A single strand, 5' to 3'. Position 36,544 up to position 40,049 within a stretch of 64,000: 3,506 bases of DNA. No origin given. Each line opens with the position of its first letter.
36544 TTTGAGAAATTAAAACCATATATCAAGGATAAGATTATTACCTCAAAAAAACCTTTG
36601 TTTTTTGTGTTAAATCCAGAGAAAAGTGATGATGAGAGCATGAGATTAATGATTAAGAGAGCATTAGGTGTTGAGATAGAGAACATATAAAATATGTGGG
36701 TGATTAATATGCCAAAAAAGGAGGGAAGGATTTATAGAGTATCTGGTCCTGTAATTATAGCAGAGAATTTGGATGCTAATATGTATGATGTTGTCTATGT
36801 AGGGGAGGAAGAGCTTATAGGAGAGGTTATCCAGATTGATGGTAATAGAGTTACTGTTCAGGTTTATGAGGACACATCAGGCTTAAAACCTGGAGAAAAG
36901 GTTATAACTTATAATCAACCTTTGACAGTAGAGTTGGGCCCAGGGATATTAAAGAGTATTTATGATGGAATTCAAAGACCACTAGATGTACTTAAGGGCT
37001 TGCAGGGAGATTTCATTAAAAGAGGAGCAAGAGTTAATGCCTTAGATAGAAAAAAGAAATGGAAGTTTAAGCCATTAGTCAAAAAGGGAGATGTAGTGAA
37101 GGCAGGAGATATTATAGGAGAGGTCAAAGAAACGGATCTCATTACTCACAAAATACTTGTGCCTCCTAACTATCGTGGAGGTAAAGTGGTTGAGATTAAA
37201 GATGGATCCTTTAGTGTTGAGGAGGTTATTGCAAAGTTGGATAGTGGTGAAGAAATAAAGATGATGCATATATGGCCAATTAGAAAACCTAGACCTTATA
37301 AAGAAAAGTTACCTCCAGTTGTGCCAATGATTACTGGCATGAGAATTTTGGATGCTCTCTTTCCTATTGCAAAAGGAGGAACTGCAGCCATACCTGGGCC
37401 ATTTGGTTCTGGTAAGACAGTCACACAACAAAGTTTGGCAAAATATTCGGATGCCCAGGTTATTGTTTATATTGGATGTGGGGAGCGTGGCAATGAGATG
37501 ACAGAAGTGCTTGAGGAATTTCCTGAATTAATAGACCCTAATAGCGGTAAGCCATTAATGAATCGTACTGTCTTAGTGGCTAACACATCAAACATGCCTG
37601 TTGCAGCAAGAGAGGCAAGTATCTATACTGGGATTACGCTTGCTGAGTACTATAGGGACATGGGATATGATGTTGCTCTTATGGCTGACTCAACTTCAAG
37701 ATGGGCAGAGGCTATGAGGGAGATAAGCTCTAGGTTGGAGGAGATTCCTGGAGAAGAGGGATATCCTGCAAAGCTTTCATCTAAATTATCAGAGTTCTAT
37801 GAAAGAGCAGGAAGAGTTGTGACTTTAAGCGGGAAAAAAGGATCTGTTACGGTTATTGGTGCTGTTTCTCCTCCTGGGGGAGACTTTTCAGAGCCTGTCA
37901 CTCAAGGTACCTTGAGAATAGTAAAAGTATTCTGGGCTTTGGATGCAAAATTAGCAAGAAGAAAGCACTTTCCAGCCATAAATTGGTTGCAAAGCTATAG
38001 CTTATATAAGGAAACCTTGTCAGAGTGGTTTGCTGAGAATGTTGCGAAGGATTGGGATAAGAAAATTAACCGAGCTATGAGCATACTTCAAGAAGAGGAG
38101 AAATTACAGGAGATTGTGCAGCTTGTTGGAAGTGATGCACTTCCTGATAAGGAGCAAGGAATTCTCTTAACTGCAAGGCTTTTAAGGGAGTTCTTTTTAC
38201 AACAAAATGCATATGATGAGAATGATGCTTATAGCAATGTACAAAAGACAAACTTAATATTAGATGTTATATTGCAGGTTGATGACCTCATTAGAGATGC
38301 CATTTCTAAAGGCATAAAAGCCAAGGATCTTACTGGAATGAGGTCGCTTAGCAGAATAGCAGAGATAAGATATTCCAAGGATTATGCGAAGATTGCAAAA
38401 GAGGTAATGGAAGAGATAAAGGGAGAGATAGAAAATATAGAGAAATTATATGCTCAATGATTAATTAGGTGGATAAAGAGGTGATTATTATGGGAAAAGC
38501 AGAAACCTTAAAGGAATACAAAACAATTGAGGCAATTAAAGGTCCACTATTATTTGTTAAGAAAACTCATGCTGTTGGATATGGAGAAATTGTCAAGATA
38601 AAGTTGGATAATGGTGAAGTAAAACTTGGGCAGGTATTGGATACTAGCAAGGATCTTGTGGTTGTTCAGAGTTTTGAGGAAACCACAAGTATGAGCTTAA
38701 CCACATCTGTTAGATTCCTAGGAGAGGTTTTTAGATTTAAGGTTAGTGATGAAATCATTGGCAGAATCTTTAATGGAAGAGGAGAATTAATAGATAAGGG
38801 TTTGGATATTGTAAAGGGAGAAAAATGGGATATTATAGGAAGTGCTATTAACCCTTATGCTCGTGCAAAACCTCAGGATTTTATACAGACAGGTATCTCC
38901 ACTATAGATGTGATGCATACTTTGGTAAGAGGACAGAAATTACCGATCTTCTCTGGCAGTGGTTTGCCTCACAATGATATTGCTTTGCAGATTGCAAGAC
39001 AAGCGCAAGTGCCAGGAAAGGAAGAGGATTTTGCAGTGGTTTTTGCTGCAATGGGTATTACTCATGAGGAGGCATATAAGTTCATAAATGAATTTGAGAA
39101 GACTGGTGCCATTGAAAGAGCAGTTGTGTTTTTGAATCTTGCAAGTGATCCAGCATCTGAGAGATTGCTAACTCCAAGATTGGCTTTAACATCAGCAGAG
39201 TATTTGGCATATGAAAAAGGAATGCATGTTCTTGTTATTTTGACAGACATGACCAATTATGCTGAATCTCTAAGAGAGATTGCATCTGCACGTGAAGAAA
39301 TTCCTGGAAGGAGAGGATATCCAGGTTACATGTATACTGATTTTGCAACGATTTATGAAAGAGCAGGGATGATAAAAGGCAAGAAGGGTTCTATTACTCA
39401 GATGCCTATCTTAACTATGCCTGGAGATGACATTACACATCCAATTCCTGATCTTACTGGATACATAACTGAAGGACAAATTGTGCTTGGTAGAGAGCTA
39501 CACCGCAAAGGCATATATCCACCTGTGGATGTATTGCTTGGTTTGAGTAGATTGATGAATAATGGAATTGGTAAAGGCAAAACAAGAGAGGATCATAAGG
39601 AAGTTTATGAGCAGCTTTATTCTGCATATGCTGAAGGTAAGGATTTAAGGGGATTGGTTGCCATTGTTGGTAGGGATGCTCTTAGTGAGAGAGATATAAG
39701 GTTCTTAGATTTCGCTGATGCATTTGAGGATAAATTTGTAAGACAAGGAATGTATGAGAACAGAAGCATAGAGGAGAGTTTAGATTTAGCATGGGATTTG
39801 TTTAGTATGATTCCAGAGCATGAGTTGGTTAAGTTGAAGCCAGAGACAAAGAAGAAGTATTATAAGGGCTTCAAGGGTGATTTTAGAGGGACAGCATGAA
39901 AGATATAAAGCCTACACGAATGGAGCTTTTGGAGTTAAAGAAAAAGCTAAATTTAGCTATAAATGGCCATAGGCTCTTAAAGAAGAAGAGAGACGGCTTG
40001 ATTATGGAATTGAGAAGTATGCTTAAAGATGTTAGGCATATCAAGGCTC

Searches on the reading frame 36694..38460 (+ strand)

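Call 18: search_protein_families(library=ncbifam, proteins=[window:36694-38460:+], max_evalue=1e-10)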
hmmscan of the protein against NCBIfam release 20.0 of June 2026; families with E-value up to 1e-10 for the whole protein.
window:36694-38460:+ (588 aa): 30 families (the best 25 are shown)
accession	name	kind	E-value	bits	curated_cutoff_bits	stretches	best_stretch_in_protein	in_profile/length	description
TIGR01043.1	ATP_syn_A_arch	equivalog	5.9e-285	946.2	972.15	1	10-579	2-575/580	ATP synthase subunit A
NF003220.0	PRK04192.1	subfamily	2.3e-269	894.7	470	1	9-583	3-584/588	V-type ATP synthase subunit A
NF011287.0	PRK14698.1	equivalog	1.7e-237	791.1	1238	2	242-586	670-1015/1017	V-type ATP synthase subunit A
TIGR01042.1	V-ATPase_V1_A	equivalog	2.7e-208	693.4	779.9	1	10-571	2-573/591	V-type ATPase subunit A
TIGR01026.1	fliI_yscN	subfamily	9.1e-56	189.4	379.5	1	212-515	147-431/440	FliI/YscN family ATPase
TIGR02546.1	III_secr_ATP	equivalog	1.7e-55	188.5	604.75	1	182-514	97-412/423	type III secretion system ATPase SctN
TIGR03497.1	FliI_clade2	equivalog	3.8e-53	181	629.8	1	211-511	120-401/413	flagellar protein export ATPase FliI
TIGR03496.1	FliI_clade1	equivalog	4.5e-52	177.3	619.1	1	180-517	88-409/414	flagellar protein export ATPase FliI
TIGR03498.1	FliI_clade3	equivalog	3.5e-48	164.3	587.45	1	210-509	122-404/418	flagellar protein export ATPase FliI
NF003235.0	PRK04196.1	subfamily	2.7e-43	148.3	349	1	242-524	165-436/462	V-type ATP synthase subunit B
NF005295.0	PRK06820.1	equivalog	4.9e-43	147.7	690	1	208-512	142-428/440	EscN/YscN/HrcN family type III secretion system ATPase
TIGR01039.1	atpD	equivalog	1.5e-42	146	462.85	1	180-506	95-408/462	F0F1 ATP synthase subunit beta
NF005391.0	PRK06936.1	equivalog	3.4e-40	138.2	657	1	181-486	114-405/439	type III secretion system ATPase SctN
NF005765.0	PRK07594.1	equivalog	2.3e-38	132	715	1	205-438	132-353/433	EscN/YscN/HrcN family type III secretion system ATPase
NF006012.0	PRK08149.1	equivalog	3.3e-38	131.7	594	1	194-510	120-417/431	type III secretion system ATPase SctN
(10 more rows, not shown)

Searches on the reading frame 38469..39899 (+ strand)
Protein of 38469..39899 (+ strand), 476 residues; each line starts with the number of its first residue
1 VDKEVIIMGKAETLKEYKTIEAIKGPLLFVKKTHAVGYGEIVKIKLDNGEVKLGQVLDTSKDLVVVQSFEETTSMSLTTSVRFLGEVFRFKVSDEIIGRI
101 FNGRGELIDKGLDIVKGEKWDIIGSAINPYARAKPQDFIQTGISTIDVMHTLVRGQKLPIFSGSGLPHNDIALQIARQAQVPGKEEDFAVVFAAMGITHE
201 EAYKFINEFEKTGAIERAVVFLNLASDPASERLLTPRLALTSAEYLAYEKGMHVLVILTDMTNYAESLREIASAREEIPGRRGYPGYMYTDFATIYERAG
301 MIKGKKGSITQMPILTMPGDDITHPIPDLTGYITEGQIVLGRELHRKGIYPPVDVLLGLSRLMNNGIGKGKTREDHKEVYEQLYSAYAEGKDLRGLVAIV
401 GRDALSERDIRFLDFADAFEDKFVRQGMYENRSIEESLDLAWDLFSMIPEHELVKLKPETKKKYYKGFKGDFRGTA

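Call 18: search_protein_families(library=ncbifam, proteins=[window:38469-39899:+], max_evalue=1e-10)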
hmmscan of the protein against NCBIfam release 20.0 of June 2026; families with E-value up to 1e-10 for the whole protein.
window:38469-39899:+ (476 aa): 31 families (the best 25 are shown)
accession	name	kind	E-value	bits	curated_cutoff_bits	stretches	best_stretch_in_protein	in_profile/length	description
TIGR01041.1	ATP_syn_B_arch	equivalog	7.7e-237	786.1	844.65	1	16-468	1-454/458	ATP synthase subunit B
NF003235.0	PRK04196.1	subfamily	5.8e-229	760.4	349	1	14-466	3-456/462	V-type ATP synthase subunit B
TIGR01040.1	V-ATPase_V1_B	equivalog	1.5e-187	623.8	804.65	1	16-467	1-462/467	V-type ATPase subunit B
NF002555.0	PRK02118.1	equivalog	4.9e-113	378.1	431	1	15-466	3-431/436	V-type ATP synthase subunit B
TIGR03496.1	FliI_clade1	equivalog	1.1e-62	212.2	619.1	1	33-439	15-409/414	flagellar protein export ATPase FliI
TIGR01026.1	fliI_yscN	subfamily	1.8e-62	211.5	379.5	1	8-439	15-433/440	FliI/YscN family ATPase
TIGR03498.1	FliI_clade3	equivalog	9.1e-57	192.6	587.45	1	30-411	13-388/418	flagellar protein export ATPase FliI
TIGR02546.1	III_secr_ATP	equivalog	2e-55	188.3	604.75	1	18-439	7-416/423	type III secretion system ATPase SctN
TIGR03497.1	FliI_clade2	equivalog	2.8e-55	187.9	629.8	1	28-440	10-408/413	flagellar protein export ATPase FliI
NF006290.1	PRK08472.1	equivalog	7.2e-47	160.2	644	1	10-389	12-380/433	flagellar protein export ATPase FliI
NF005391.0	PRK06936.1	equivalog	8e-47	160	657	1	34-439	40-432/439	type III secretion system ATPase SctN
NF009884.0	PRK13343.1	equivalog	1.2e-45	156.2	554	1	13-393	26-394/507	F0F1 ATP synthase subunit alpha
NF005295.0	PRK06820.1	equivalog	1.9e-43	149.1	690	1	25-389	37-386/440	EscN/YscN/HrcN family type III secretion system ATPase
NF045863.1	glide_MMOB1660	exception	6.7e-43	147.4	600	1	20-393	3-372/515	MMOB1660 family gliding motility ATPase complex subunit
NF006575.0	PRK09099.1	subfamily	6.7e-43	147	706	1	18-409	29-409/443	type III secretion system ATPase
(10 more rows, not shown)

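Call 20: find_related_loci(query=window:38469-39899:+, collection=genome_contigs, flank=10000)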
Query window:38469-39899:+ (476 aa) in genome_contigs; peptide patterns used: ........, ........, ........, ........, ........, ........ (x = any residue, [..] = any of these).
598 stretches matched a pattern (row limit reached: there are more); 557 encode a relative of the query (tblastn E <= 1e-3); the best 80 are kept; 80 distinct loci.
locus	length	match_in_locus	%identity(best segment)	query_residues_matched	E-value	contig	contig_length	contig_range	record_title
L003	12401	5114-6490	86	13-471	0e+0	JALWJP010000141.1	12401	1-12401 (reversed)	MAG: Nanobdellati archaeon isolate M17_metabat1_scaf2bin.060 M17_NODE_5196_length_12401_cov_2.049861, whole genome shotg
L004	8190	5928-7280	85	10-460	0e+0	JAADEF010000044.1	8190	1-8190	MAG: Candidatus Nanohalarchaeota archaeon isolate L_MetaBat.18 contig-127_11297, whole genome shotgun sequence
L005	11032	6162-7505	85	13-460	0e+0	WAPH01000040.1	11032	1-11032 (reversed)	MAG: Nanobdellati archaeon isolate S143_163_esom k151_76923, whole genome shotgun sequence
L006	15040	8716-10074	76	14-466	0e+0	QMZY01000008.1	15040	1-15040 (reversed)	MAG: Candidatus Aenigmatarchaeota archaeon isolate B30_G1 B30_Guay1_scaffold_01085, whole genome shotgun sequence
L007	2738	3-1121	92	88-460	0e+0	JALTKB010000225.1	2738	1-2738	MAG: Nanobdellati archaeon isolate S139_maxbin2_scaf2bin.156 S139_NODE_69526_length_2738_cov_2.798928, whole genome shot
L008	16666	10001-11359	71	14-466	0e+0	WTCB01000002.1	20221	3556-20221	MAG: Candidatus Nanohaloarchaea archaeon isolate GLR72 c_000000196377, whole genome shotgun sequence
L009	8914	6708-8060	72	14-464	0e+0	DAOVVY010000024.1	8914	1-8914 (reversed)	MAG TPA_asm: Candidatus Nanohaloarchaea archaeon isolate CSMAG_1717 CSMAG_1717_k141_3886947_length_8914_cov_10.1486, who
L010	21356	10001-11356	69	14-465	0e+0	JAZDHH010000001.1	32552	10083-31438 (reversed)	MAG: Nanoarchaeota archaeon isolate MEGAHIT-group-0.31 k141_13903541, whole genome shotgun sequence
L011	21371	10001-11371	66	14-469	0e+0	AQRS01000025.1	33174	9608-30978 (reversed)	Candidatus Iainarchaeum andersonii SCGC AAA011-E11 A11E11DRAFT_contig_18_0.19_C, whole genome shotgun sequence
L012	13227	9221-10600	66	14-472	0e+0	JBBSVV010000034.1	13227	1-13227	MAG: archaeon isolate H32-bin002_1 H32_bin002_1_000000000034, whole genome shotgun sequence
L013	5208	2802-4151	66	11-459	0e+0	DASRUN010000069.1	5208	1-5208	MAG TPA_asm: archaeon isolate SMAG_U8112 k141_782309, whole genome shotgun sequence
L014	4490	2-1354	66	17-466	0e+0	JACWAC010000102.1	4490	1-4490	MAG: Thermoplasmatales archaeon isolate A_EUR_01 NODE_177_length_4490_cov_8.641263, whole genome shotgun sequence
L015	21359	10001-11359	72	14-466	0e+0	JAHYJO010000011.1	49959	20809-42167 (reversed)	MAG: Nanobdellati archaeon isolate KA24 NODE_413_length_49959_cov_27.625161, whole genome shotgun sequence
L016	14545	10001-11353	64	16-465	0e+0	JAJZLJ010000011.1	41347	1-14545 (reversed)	MAG: Candidatus Micrarchaeota archaeon isolate MAS3.bin106 NODE_1680_length_41347_cov_3.424478, whole genome shotgun seq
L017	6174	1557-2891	66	16-459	0e+0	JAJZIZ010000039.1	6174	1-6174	MAG: Candidatus Micrarchaeota archaeon isolate LSA5.bin106 NODE_19121_length_6174_cov_1.217959, whole genome shotgun seq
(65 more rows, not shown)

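Call 67: list_cluster_members(proteins=[P0001, window:38469-39899:+, window:18908-20167:+])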
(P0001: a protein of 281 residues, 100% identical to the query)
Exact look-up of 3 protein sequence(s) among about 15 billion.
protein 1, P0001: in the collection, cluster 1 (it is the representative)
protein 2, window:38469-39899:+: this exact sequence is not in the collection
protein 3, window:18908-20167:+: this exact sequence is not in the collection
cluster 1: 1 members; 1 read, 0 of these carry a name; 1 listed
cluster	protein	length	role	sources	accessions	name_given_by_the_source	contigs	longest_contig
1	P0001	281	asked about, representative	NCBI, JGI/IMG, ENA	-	-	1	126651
